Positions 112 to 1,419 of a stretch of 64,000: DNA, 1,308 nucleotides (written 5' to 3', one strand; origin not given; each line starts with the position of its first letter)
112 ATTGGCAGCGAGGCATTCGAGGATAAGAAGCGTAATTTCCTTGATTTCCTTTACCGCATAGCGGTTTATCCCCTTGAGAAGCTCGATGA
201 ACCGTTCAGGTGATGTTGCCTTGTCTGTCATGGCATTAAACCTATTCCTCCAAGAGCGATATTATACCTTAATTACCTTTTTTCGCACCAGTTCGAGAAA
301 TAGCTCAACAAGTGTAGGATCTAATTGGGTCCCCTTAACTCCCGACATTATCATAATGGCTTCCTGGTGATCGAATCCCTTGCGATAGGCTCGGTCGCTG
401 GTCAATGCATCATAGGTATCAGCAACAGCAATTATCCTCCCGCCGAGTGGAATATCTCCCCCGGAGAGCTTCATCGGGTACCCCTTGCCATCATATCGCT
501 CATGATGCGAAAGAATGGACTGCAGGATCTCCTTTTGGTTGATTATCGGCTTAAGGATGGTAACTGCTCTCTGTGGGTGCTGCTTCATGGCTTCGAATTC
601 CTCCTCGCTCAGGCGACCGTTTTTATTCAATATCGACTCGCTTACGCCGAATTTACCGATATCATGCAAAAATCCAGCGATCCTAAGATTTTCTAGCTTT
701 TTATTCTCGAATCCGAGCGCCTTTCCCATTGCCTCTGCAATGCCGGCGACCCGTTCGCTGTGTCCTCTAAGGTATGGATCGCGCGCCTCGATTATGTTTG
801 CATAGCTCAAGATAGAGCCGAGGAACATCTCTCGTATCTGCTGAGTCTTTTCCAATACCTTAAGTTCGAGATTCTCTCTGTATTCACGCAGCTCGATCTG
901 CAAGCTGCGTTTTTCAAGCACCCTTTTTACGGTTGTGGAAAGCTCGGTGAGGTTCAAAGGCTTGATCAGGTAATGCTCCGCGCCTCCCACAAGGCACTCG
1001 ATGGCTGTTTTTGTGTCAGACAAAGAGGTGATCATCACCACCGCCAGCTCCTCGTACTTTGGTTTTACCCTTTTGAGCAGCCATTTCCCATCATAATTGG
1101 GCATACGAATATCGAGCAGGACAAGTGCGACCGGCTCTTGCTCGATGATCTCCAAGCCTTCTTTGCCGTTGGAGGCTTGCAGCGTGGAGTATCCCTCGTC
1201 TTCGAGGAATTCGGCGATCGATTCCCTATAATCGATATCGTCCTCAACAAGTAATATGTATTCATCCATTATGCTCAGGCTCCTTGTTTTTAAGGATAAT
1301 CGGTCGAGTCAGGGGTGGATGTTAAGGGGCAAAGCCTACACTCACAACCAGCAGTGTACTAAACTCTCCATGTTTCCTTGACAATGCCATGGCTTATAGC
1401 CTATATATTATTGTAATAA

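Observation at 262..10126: Nine-gene locus joining two second-messenger enzymes to a multistep phosphorelay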

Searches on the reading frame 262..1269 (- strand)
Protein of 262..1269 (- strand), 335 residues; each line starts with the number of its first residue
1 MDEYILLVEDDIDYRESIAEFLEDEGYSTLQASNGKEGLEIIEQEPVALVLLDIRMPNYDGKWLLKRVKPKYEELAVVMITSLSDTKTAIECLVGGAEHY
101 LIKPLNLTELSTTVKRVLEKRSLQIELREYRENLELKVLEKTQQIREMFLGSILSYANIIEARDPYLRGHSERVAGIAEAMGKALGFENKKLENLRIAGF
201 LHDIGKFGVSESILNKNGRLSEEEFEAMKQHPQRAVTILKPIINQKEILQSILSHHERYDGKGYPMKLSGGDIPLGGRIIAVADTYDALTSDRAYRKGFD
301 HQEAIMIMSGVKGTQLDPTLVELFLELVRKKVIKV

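Call 3: search_protein_families(library=pfam, proteins=[window:262-1269:-], max_evalue=0.01)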
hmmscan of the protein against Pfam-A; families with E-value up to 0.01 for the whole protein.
window:262-1269:- (335 aa): 4 families
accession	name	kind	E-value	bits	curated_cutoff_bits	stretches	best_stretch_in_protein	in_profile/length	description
PF13487.12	HD_5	-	5.7e-42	143.8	27.2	1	157-320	4-170/170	HD domain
PF00072.30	Response_reg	-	1e-25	90.5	30.2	1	5-114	1-110/111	Response regulator receiver domain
PF01966.28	HD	-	3.6e-22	79.3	22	1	169-288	3-115/116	HD domain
PF08668.18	HDOD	-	0.00046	20.2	22.9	1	167-213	95-139/196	HDOD domain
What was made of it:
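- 262..1269 (-): Response regulator with an HD-GYP phosphodiesterase output (REC-HD-GYP, 335 aa). Pfam gives Response_reg 90.5 bits and HD_5 143.8 bits (call 3).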

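Call 8: search_protein_families(library=ncbifam, proteins=[window:262-1269:-], max_evalue=0.001)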
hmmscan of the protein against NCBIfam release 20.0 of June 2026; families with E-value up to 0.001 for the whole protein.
window:262-1269:- (335 aa): 97 families (the best 25 are shown)
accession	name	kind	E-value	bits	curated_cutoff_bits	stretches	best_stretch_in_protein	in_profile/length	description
NF053512.1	nitric_RR_NosR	exception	2.8e-66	224.3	400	1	5-331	1-357/422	response regulator c-di-GMP phosphodiesterase, NosR family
NF045505.1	RR_RssB_Pseudo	equivalog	7e-27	94.5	700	1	5-136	8-140/394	two-component system response regulator RssB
NF008469.0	PRK11361.1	equivalog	2.6e-24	85.7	714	1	4-135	6-137/461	acetoacetate metabolism transcriptional regulator AtoC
NF051870.1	NAssimRespRegNtrX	equivalog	1.1e-21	77.2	600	1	5-134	4-135/452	nitrogen assimilation response regulator NtrX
NF047793.1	ResRegPgtA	equivalog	2e-20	73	650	1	3-147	6-151/414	two-component system response regulator PgtA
NF012227.0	AdeR_RR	equivalog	2.6e-20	72.9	340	1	2-149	11-155/239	efflux system response regulator transcription factor AdeR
NF007135.0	PRK09581.1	equivalog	4.2e-20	72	474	1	6-137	5-140/457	PleD family two-component system response regulator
TIGR01387.1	cztR_silR_copR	subfamily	9.6e-20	71.2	279.2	1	5-140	1-136/218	heavy metal response regulator transcription factor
NF007005.1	PRK09468.1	equivalog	1.1e-19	70.8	331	1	3-124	4-125/237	osmolarity response regulator transcription factor OmpR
NF041733.1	resp_reg_CseB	equivalog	3.2e-19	69.2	350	1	5-126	3-123/228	two-component system response regulator CseB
NF052313.1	T9SS_RR_PorX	equivalog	4.2e-19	68.7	300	1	5-130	3-128/513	T9SS response regulator signal transducer PorX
NF008034.0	PRK10766.1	equivalog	8e-19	68.1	275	1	1-126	1-125/231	two-component system response regulator TorR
TIGR02154.1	PhoB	equivalog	1.3e-18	67.2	296.2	1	1-124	1-126/226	phosphate regulon transcriptional regulator PhoB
NF041734.1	resp_reg_RppA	equivalog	1.5e-18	67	250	1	5-139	3-139/229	two-component system response regulator RppA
NF007928.2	PRK10643.1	equivalog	1.6e-18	67.2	330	1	5-142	3-140/216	two-component system response regulator PmrA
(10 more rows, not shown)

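Call 35: search_protein_families(library=padloc, proteins=[window:262-1269:-], max_evalue=0.001)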
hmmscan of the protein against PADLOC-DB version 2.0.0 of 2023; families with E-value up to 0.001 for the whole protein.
window:262-1269:- (335 aa): 8 families
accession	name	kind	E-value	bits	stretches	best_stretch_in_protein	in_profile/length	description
PDLC01769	Cas3g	-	3.8e-06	23.8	1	161-206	656-698/836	-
PDLC01254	Cas3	-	3.9e-06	25.2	1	166-259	8-91/164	CAS-I; effector_G3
PDLC04725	PDC-M60B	-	4e-06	24.7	1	3-60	4-63/158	-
PDLC00940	Cas3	-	3.2e-05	22.2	1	167-207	1-45/178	CRISPR-associated endonuclease Cas3-HD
PDLC04055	PD-T4-6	-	4.2e-05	20.5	1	3-121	366-486/496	-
PDLC00405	SduA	-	0.00029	18.4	1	4-61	8-65/323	DUF4263 domain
PDLC01765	Cas3c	-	0.00043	17.3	1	156-258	14-94/612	-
PDLC00939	Cas3g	-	0.0008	15.6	0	166-206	691-731/864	"CRISPR-associated helicase Cas3, subtype Dpsyc"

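Call 49: search_solved_structures(query=window:262-1269:-, show_alignments=2, max_evalue=1e-10)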
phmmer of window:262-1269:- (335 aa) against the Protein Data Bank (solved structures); distinct sequences matched with E-value up to 1e-10: 67 (the best 60 are shown).
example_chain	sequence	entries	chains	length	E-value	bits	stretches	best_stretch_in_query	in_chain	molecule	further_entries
5z7c_A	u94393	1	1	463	2.9e-37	131.7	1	153-320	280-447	3'3'-cGAMP-specific phosphodiesterase 3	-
4mcw_A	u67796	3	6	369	3.3e-32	115.1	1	155-328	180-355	Metal dependent phosphohydrolase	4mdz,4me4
3eq2_A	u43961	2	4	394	2.2e-24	89.5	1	5-137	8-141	Probable two-component response regulator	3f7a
4r8z_A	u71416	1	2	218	2e-22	83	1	190-327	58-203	Cyclic di-GMP phosphodiesterase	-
9rbz_A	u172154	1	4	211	5.2e-20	75.1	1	141-325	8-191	HD domain/sensory box protein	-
9rc0_A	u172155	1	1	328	1.1e-19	74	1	139-325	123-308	HD domain/sensory box protein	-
5x5j_A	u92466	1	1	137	4.1e-19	72.1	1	2-121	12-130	AdeR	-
5xjp_A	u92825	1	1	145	4.8e-19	71.9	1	2-121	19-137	AdeR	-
7cci_A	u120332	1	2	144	3.3e-18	69.2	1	2-121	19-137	AdeR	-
1zy2_A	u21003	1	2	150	1.6e-17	66.9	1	5-137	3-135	transcriptional regulator NtrC1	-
2jvj_A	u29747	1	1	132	2.5e-17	66.3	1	1-122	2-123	Sporulation initiation phosphotransferase F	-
4l4u_A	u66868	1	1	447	1.1e-16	64.2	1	5-140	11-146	Transcriptional regulator (NtrC family)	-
1ny5_A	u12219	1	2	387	1.2e-16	64.1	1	5-140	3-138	transcriptional regulator (NtrC family)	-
1fsp_A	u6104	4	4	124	2e-16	63.3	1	1-121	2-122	STAGE 0 SPORULATION PROTEIN F | SPORULATION RESPONSE REGULATORY PROTEIN | Sporulation initiation phosphotransferase F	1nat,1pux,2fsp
3q15_C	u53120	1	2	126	2.1e-16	63.2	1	1-121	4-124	Sporulation initiation phosphotransferase F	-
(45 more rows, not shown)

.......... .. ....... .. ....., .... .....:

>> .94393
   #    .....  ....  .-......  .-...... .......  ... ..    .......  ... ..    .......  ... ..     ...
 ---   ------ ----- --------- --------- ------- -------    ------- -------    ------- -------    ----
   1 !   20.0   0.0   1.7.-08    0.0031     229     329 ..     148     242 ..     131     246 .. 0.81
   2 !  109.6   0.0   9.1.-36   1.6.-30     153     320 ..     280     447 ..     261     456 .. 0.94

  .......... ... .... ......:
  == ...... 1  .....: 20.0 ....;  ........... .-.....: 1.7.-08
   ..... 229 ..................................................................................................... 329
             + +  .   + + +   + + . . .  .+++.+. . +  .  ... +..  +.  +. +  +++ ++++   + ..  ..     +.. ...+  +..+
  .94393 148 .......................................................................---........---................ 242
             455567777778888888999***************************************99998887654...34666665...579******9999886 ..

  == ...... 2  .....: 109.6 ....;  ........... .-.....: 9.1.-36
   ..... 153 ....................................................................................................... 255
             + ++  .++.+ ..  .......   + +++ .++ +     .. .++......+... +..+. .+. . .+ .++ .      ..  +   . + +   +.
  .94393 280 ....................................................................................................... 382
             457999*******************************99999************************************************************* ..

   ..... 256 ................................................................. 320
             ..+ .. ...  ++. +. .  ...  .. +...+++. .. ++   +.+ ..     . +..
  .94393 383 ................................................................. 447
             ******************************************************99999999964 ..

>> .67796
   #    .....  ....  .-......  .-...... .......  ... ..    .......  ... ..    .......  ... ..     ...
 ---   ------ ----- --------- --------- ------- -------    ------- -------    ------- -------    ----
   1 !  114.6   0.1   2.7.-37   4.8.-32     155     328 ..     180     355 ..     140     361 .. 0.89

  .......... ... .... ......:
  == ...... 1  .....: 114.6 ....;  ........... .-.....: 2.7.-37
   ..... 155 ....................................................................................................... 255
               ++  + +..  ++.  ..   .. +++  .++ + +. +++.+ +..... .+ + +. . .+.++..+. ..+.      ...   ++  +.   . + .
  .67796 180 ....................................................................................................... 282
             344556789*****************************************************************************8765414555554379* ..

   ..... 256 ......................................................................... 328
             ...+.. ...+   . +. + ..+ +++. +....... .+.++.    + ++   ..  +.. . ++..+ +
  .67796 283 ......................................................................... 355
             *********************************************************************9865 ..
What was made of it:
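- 262..1269 (-): The best solved relatives are V-cGAP3 (5z7c) and PmGH (4mcw) (call 49).
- On HD-GYP cyclic dinucleotide phosphodiesterase: It aligns to V-cGAP3 and PmGH across the domain (call 49). The best solved relative is cGAMP-specific and the next is a c-di-GMP enzyme (call 49).
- Closest known: RpfG-type REC-HD-GYP response regulators. Different: The best solved match is a cGAMP-specific enzyme (call 49).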

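Call 77: search_protein_families(library=pfam, proteins=[L004:1965-3041:-, L004:3056-4111:-, L004:4146-5714:-, L004:5813-8110:-, L004:8157-8858:-, L004:8957-9451:-, L004:13485-14180:-, L004:14113-15369:-, L004:15518-16237:+, L004:16382-17095:+], max_evalue=0.0001)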
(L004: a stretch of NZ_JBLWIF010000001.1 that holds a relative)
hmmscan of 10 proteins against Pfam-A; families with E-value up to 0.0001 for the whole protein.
L004:1965-3041:- (358 aa): 1 family
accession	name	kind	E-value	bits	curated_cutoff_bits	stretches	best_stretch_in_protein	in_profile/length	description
PF00072.30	Response_reg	-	1.3e-21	77.3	30.2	1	6-111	1-105/111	Response regulator receiver domain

L004:3056-4111:- (351 aa): 3 families
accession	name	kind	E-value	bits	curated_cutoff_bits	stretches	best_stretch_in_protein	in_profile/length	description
PF13487.12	HD_5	-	2.2e-35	122.4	27.2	1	165-329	3-170/170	HD domain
PF00072.30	Response_reg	-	4.5e-22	78.8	30.2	1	6-116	1-110/111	Response regulator receiver domain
PF01966.28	HD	-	1.7e-20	73.8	22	1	177-298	2-116/116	HD domain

L004:4146-5714:- (522 aa): 6 families
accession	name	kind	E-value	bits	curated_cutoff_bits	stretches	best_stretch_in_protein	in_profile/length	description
PF02518.31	HATPase_c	-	1.1e-23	84.3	26.4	1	408-516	6-110/111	Histidine kinase-, DNA gyrase B-, and HSP90-like ATPase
PF13426.13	PAS_9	-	8.6e-17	61.7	27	1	113-215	2-102/103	PAS domain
PF00989.32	PAS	-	2.4e-10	40.9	22.6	1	104-214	3-113/113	PAS fold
PF08447.18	PAS_3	-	5.1e-07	30.3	25.6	1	125-208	2-86/89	PAS fold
PF00512.31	HisKA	-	1.1e-06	29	26.9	0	255-320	3-51/66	His Kinase A (phospho-acceptor) domain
PF13188.13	PAS_8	-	4.3e-06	26.9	21.8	1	103-144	2-43/65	PAS domain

L004:5813-8110:- (765 aa): 9 families
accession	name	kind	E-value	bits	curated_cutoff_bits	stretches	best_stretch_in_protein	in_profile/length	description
PF02518.31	HATPase_c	-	5.8e-25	88.3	26.4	1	649-758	5-110/111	Histidine kinase-, DNA gyrase B-, and HSP90-like ATPase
PF13426.13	PAS_9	-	7.8e-20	71.5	27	1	356-459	1-103/103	PAS domain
PF00989.32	PAS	-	1.3e-16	61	22.6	1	350-456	5-112/113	PAS fold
PF01590.32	GAF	-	1.3e-12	48.8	22.4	1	148-311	1-133/133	GAF domain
PF08447.18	PAS_3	-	1.6e-11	44.7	25.6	1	370-453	3-88/89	PAS fold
PF13185.12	GAF_2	-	1e-10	42.4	28.6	1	147-312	2-136/136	GAF domain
PF08448.16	PAS_4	-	1.3e-08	35.4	23.1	1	353-461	2-109/110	PAS fold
PF13188.13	PAS_8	-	5.8e-07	29.6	21.8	1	347-392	2-44/65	PAS domain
PF00512.31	HisKA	-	9.8e-07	29.2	26.9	0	498-563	3-62/66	His Kinase A (phospho-acceptor) domain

L004:8157-8858:- (233 aa): 1 family
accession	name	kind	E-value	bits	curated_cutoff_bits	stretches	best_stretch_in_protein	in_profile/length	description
PF11750.13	DUF3307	-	1e-17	64.8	23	1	2-108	2-112/127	Protein of unknown function (DUF3307)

L004:8957-9451:- (164 aa): 0 families

L004:13485-14180:- (231 aa): 4 families
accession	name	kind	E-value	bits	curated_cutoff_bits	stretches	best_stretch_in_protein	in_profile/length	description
PF00072.30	Response_reg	-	1.6e-26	93.1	30.2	1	18-131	1-111/111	Response regulator receiver domain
PF00196.25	GerE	-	3.1e-21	75.2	23.5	1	166-221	2-57/57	Bacterial regulatory proteins, luxR family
PF08281.18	Sigma70_r4_2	-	1.6e-07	31.3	25.7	1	163-209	7-54/54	Sigma-70, region 4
PF04545.22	Sigma70_r4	-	6.9e-05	22.7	24.1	0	164-210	2-49/50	Sigma-70, region 4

L004:14113-15369:- (418 aa): 5 families
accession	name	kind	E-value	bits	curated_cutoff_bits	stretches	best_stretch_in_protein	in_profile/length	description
PF02518.31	HATPase_c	-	3.8e-16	59.9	26.4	1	312-404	3-110/111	Histidine kinase-, DNA gyrase B-, and HSP90-like ATPase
PF07730.19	HisKA_3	-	2.8e-15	57.1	24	1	207-272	1-68/68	Histidine kinase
PF13188.13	PAS_8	-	1.6e-08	34.6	21.8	1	73-115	1-43/65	PAS domain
PF13426.13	PAS_9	-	4.2e-07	30.6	27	1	83-182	1-102/103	PAS domain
PF00989.32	PAS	-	4.3e-05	23.9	22.6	0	77-107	5-35/113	PAS fold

L004:15518-16237:+ (239 aa): 1 family
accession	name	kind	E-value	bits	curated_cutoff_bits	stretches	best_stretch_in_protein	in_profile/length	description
PF14256.11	YwiC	-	4.1e-34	118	25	1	5-131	1-126/126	YwiC-like protein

L004:16382-17095:+ (237 aa): 3 families
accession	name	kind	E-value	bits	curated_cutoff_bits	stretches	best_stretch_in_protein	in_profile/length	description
PF00027.35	cNMP_binding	-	2e-25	89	27.5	1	39-126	2-89/89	Cyclic nucleotide-binding domain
PF13545.12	HTH_Crp_2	-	3.5e-19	68.9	27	1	160-231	3-69/70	Crp-like helix-turn-helix domain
PF00325.26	Crp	-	5.9e-11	42.3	21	1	183-213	1-31/32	Bacterial regulatory proteins, crp family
